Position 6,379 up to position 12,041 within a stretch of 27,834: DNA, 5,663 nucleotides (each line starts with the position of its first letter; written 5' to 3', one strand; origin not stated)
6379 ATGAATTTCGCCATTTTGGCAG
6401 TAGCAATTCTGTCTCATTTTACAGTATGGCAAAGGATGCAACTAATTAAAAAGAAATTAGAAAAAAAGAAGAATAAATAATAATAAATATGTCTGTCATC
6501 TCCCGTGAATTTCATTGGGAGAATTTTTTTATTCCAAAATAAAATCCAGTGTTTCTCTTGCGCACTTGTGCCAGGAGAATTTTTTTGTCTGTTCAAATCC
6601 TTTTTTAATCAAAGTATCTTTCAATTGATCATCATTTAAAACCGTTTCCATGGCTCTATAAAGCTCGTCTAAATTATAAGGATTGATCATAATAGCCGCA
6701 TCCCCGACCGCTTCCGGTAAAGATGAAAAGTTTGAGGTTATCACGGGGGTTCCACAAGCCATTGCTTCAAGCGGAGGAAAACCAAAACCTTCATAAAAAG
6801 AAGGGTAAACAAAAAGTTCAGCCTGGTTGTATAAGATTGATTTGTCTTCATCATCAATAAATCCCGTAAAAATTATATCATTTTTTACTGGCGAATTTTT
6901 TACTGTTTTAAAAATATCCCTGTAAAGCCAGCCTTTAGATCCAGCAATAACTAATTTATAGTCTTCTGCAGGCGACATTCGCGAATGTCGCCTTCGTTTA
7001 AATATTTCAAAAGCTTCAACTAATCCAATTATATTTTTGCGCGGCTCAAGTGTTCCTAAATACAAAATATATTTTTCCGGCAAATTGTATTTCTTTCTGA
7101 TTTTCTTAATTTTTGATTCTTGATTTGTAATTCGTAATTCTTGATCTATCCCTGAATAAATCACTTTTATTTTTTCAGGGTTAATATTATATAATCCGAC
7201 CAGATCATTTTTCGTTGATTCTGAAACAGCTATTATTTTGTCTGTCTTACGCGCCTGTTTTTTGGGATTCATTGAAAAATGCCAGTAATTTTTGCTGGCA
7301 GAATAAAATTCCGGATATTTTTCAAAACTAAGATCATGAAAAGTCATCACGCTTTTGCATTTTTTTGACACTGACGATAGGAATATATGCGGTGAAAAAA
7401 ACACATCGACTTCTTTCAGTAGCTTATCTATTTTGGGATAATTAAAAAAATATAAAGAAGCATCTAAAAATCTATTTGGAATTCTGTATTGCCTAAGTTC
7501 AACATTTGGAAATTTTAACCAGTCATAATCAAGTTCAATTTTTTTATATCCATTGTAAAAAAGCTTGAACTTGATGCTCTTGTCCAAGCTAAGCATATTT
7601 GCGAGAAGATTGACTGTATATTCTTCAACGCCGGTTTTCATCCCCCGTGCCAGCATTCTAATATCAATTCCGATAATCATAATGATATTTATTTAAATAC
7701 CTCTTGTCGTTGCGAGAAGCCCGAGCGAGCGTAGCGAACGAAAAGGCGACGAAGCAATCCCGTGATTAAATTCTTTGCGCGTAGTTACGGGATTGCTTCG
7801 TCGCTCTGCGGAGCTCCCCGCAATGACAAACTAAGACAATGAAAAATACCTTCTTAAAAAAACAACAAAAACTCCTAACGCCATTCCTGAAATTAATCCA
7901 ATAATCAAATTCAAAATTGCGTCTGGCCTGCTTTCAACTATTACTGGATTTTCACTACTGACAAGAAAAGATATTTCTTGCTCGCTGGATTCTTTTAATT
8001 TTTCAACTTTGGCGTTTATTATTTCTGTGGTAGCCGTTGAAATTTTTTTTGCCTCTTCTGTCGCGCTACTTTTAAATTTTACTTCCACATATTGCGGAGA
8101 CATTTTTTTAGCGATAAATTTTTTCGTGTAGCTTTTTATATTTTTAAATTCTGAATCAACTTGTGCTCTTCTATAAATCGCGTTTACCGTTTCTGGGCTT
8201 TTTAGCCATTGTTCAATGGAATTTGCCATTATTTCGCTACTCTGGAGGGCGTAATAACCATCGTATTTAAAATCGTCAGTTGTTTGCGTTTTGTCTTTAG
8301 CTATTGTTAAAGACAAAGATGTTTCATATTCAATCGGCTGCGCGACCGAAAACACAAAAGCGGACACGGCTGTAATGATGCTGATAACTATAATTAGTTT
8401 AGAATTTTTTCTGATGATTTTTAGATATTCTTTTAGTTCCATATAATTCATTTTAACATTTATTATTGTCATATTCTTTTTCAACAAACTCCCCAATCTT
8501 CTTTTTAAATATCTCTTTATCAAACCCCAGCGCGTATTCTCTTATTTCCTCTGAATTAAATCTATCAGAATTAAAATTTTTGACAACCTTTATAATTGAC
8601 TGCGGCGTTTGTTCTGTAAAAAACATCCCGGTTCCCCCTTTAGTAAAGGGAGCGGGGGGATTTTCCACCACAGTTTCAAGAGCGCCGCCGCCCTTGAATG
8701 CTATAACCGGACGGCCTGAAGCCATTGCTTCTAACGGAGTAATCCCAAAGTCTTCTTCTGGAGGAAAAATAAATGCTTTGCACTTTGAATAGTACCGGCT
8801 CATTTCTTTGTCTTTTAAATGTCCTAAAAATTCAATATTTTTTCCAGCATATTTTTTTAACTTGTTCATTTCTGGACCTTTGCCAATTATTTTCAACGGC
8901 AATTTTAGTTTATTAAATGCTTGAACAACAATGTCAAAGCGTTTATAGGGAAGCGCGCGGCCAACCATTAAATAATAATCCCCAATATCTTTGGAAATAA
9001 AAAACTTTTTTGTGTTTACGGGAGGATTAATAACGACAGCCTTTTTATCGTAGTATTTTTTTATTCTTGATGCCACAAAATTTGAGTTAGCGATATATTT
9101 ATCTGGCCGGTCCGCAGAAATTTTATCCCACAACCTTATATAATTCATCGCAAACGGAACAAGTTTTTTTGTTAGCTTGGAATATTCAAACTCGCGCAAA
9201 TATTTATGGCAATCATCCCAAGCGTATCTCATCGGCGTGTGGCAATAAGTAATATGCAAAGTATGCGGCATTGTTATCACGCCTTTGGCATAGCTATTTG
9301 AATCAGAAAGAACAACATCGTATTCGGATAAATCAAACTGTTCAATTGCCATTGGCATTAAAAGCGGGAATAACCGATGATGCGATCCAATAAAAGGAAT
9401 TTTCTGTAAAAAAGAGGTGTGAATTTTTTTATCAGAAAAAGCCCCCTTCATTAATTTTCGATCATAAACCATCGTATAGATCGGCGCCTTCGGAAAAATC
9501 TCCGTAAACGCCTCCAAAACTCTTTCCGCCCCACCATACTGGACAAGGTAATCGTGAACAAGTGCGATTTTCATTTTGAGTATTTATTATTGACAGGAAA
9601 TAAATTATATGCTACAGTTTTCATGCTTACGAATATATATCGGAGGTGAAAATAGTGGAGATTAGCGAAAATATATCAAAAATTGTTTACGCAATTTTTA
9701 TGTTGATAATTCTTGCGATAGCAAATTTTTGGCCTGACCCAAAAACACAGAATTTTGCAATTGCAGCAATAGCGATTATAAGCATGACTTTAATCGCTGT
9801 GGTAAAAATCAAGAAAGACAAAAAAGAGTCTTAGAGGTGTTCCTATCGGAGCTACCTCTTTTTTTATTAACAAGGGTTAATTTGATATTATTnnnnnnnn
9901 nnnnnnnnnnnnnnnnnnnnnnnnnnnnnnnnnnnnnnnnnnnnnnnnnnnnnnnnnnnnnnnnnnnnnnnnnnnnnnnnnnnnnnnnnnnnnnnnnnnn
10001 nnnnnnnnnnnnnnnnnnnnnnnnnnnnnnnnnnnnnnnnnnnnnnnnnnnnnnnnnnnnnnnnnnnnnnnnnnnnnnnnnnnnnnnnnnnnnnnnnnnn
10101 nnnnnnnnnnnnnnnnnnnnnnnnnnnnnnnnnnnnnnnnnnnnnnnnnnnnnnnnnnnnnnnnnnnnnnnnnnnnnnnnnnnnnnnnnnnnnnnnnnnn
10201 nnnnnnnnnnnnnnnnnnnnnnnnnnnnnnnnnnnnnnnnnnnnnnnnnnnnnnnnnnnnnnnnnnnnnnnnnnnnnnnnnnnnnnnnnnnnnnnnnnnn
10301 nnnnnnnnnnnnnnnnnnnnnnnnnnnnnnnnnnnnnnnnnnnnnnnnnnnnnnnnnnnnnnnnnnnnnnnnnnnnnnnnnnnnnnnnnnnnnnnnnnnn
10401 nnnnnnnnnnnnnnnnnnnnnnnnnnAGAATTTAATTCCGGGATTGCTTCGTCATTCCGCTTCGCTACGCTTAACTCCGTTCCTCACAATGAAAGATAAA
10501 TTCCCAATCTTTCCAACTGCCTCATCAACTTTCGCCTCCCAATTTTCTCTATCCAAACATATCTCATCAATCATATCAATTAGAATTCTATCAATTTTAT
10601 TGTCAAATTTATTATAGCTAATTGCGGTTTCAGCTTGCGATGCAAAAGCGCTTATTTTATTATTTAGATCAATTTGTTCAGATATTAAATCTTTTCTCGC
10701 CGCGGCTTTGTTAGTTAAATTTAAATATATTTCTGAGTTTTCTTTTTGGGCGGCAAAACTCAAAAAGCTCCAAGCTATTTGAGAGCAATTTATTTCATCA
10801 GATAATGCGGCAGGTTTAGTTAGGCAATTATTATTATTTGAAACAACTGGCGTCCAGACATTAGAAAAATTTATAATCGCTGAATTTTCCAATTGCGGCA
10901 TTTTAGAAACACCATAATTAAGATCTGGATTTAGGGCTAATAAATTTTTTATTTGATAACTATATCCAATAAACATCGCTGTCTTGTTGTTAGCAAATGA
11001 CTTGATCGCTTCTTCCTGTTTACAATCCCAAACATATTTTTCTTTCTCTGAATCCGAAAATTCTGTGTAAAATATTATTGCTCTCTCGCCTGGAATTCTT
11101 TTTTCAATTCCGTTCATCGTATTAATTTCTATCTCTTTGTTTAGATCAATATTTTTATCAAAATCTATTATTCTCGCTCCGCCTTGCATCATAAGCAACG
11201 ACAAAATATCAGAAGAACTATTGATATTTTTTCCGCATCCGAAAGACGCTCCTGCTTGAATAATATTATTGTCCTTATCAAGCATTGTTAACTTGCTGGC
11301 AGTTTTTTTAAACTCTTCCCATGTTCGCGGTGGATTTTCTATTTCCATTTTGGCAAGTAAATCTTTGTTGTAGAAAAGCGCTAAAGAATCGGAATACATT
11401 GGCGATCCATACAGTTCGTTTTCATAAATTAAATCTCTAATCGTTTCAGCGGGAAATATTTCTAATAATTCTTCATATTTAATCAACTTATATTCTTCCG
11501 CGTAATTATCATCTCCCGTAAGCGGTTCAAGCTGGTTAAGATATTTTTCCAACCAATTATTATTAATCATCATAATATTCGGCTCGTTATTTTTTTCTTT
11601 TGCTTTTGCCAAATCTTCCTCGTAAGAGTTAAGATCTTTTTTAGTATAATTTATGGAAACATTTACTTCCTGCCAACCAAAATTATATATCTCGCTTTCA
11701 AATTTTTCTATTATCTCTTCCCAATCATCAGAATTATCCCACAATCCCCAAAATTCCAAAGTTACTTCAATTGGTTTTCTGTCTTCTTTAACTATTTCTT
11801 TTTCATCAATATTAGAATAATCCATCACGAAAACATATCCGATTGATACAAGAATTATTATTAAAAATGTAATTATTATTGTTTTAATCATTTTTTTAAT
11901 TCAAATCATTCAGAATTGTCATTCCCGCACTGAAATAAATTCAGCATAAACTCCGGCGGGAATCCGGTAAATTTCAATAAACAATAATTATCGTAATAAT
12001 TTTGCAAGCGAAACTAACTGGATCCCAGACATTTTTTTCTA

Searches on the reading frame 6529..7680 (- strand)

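Call 5: search_protein_families(library=pfam, proteins=[window:6529-7680:-], max_evalue=0.001)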
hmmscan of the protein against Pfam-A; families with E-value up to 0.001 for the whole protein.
window:6529-7680:- (383 aa): 6 families
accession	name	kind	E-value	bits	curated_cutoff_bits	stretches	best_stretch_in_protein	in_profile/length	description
PF00534.26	Glycos_transf_1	-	4.7e-38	130.9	26.4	1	192-362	3-170/172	Glycosyl transferases group 1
PF13692.12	Glyco_trans_1_4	-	3e-28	99.3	27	1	203-350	2-142/142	Glycosyl transferases group 1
PF13439.12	Glyco_transf_4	-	3e-16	60.4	28.5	1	17-181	3-169/170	Glycosyltransferase Family 4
PF20706.3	GT4-conflict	-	3.5e-09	36.6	26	1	202-324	197-319/385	Family 4 Glycosyltransferase in conflict systems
PF00982.27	Glyco_transf_20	-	7.9e-08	31.9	32.5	1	275-363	360-453/473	Glycosyltransferase family 20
PF13524.12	Glyco_trans_1_2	-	2.8e-06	27.8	25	1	239-376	13-141/144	Glycosyl transferase-like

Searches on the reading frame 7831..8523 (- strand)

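Call 5: search_protein_families(library=pfam, proteins=[window:7831-8523:-], max_evalue=0.001)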
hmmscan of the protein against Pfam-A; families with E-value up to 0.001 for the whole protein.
window:7831-8523:- (230 aa): 1 family
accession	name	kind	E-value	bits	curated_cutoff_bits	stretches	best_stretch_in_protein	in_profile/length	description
PF02706.20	Wzz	-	9.2e-08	32.7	25.5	1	28-114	3-85/91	Chain length determinant protein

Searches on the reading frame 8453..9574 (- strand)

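Call 5: search_protein_families(library=pfam, proteins=[window:8453-9574:-], max_evalue=0.001)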
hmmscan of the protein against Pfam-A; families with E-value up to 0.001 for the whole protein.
window:8453-9574:- (373 aa): 3 families
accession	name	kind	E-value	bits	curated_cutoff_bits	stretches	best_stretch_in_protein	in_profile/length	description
PF00534.26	Glycos_transf_1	-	1.5e-24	86.9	26.4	1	199-348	16-169/172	Glycosyl transferases group 1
PF13692.12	Glyco_trans_1_4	-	1e-20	74.9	27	1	201-328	4-133/142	Glycosyl transferases group 1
PF13439.12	Glyco_transf_4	-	4.2e-08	33.8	28.5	1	13-189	1-169/170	Glycosyltransferase Family 4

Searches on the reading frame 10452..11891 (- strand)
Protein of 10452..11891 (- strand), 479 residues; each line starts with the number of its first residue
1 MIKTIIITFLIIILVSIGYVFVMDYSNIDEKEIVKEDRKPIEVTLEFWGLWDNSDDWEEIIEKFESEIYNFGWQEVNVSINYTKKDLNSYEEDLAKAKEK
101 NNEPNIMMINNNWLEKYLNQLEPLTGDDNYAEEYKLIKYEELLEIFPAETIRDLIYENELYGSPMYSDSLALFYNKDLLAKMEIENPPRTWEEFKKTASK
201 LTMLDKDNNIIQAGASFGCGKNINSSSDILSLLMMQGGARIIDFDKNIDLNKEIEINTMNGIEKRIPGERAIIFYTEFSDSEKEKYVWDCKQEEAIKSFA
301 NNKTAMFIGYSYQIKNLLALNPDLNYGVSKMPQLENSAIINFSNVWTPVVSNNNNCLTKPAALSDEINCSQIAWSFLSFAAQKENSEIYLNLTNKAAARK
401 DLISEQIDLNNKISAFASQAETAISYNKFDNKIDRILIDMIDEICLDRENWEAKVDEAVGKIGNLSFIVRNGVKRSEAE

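Call 5: search_protein_families(library=pfam, proteins=[window:10452-11891:-], max_evalue=0.001)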
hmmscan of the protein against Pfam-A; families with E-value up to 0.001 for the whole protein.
window:10452-11891:- (479 aa): 2 families
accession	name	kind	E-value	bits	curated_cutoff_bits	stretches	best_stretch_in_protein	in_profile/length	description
PF13416.11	SBP_bac_8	-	8.7e-20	72.1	27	1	61-402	3-265/279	Bacterial extracellular solute-binding protein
PF01547.30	SBP_bac_1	-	5.4e-18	66.5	26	1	57-385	10-305/307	Bacterial extracellular solute-binding protein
